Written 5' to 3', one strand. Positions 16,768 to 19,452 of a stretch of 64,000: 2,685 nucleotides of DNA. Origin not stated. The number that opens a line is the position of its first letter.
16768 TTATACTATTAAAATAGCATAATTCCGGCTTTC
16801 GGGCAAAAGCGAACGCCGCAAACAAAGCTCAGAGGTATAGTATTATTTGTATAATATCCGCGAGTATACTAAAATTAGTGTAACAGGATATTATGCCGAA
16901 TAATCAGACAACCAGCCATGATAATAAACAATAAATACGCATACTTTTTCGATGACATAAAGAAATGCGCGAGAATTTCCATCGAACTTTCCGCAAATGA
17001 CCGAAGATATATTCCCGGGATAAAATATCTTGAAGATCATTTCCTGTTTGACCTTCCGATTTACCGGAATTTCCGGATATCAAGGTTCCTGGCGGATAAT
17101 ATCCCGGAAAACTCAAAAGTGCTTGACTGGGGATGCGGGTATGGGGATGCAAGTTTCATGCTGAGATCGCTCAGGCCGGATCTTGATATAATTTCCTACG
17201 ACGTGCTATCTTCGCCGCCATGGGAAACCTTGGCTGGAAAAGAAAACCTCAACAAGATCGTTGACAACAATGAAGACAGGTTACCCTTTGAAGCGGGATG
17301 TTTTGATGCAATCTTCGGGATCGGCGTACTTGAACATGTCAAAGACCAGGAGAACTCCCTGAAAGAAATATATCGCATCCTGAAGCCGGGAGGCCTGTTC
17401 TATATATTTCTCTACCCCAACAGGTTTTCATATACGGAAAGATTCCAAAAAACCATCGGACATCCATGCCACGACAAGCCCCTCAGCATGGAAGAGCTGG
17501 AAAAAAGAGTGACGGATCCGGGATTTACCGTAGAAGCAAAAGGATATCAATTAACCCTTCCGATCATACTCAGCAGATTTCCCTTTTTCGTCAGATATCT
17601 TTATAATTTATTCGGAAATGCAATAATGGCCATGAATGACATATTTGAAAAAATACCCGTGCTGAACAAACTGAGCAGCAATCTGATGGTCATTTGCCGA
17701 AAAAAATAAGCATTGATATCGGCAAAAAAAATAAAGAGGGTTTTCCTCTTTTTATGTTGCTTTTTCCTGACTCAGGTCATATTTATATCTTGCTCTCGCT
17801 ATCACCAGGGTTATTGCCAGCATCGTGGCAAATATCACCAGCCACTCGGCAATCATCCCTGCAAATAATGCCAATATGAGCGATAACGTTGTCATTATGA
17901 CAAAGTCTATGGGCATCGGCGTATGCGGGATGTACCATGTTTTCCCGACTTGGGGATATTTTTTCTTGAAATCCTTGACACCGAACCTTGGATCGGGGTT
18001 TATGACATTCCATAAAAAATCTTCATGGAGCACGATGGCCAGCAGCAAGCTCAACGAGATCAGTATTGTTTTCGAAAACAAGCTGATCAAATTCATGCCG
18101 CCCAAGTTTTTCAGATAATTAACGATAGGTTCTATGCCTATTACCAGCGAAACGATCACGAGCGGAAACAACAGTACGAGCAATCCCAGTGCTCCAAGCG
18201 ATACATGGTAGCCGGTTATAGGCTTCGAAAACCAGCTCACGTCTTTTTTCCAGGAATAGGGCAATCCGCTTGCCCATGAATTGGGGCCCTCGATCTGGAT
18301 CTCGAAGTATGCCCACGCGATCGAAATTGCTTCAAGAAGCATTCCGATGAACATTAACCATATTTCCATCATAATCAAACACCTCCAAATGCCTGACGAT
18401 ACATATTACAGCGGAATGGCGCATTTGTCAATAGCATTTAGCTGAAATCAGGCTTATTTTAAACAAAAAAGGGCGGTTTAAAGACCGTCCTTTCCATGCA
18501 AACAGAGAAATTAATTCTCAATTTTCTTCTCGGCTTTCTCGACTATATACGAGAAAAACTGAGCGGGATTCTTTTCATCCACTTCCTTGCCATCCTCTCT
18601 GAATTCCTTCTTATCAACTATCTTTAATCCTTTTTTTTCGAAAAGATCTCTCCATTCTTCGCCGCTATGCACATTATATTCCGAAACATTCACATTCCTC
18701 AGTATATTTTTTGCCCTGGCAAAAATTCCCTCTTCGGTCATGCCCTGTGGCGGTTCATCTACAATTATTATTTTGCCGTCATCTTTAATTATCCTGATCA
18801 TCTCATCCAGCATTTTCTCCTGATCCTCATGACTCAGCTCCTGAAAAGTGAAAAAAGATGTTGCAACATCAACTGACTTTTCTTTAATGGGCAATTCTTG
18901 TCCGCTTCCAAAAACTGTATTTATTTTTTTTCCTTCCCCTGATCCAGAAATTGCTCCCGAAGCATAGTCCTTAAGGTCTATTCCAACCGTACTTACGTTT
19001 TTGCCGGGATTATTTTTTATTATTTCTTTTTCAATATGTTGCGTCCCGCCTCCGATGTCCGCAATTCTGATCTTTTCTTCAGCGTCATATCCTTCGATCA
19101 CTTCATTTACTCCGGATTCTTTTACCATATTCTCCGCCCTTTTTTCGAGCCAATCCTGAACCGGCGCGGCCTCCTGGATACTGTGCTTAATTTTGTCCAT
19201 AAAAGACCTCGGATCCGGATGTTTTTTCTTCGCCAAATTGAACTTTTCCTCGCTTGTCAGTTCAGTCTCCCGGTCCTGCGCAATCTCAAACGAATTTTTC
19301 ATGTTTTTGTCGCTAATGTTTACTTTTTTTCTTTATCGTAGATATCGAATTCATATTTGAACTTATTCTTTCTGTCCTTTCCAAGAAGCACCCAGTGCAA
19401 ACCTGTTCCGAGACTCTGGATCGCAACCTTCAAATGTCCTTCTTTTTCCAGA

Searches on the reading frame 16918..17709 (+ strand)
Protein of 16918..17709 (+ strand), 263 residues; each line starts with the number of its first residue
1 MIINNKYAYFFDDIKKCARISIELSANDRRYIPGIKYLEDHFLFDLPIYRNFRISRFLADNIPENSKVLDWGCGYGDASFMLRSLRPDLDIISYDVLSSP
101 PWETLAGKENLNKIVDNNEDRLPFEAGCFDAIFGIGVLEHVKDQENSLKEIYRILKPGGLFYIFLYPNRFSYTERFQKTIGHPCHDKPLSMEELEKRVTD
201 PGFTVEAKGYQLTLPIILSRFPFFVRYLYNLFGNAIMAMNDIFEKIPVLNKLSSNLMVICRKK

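Call 45: search_protein_families(library=pfam, proteins=[window:16918-17709:+], max_evalue=0.01)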
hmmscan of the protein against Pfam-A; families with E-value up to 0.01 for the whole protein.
window:16918-17709:+ (263 aa): 8 families
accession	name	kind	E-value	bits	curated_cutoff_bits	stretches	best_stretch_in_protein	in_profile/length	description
PF13489.12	Methyltransf_23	-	1e-15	58.3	27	1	52-206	10-162/164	Methyltransferase domain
PF08241.18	Methyltransf_11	-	4.7e-15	56.4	21.2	1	69-163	1-95/95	Methyltransferase domain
PF13847.12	Methyltransf_31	-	1.9e-11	44.3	27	1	110-163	55-109/145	Methyltransferase domain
PF13649.12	Methyltransf_25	-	2.8e-11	44.4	27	1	68-159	1-97/97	Methyltransferase domain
PF08242.18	Methyltransf_12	-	6.5e-11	43.3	30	1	69-161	1-98/98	Methyltransferase domain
PF01209.24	Ubie_methyltran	-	3e-09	37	20.1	1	61-164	44-152/233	ubiE/COQ5 methyltransferase family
PF05148.21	Methyltransf_8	-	6.8e-06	26.5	27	1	63-181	71-174/219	Hypothetical methyltransferase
PF05175.20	MTS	-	0.00093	19.3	23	1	55-96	20-63/170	Methyltransferase small domain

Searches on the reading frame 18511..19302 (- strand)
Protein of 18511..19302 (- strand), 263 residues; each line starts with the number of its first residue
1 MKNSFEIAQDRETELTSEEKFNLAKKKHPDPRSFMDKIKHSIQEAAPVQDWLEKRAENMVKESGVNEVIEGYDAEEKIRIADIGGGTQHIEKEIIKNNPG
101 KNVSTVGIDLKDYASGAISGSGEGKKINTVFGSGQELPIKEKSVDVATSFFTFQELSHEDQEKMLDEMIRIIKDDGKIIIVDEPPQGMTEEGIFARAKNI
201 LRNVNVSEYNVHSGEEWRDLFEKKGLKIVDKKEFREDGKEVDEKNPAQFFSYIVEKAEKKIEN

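Call 45: search_protein_families(library=pfam, proteins=[window:18511-19302:-], max_evalue=0.01)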
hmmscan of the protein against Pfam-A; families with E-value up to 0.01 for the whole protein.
window:18511-19302:- (263 aa): 7 families
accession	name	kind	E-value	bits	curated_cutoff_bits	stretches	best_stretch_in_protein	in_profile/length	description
PF08241.18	Methyltransf_11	-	6.2e-10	40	21.2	1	82-180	2-95/95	Methyltransferase domain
PF13649.12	Methyltransf_25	-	1e-08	36.2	27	1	80-176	1-97/97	Methyltransferase domain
PF13489.12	Methyltransf_23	-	8.1e-07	29.4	27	1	74-229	20-162/164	Methyltransferase domain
PF01209.24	Ubie_methyltran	-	3.5e-06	27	20.1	1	78-182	49-153/233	ubiE/COQ5 methyltransferase family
PF00891.24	Methyltransf_2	-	1.2e-05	25.2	22.3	1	65-225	51-208/210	O-methyltransferase domain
PF13847.12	Methyltransf_31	-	4.9e-05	23.5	27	1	76-225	3-145/145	Methyltransferase domain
PF08242.18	Methyltransf_12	-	9.1e-05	23.6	30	1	82-178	2-98/98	Methyltransferase domain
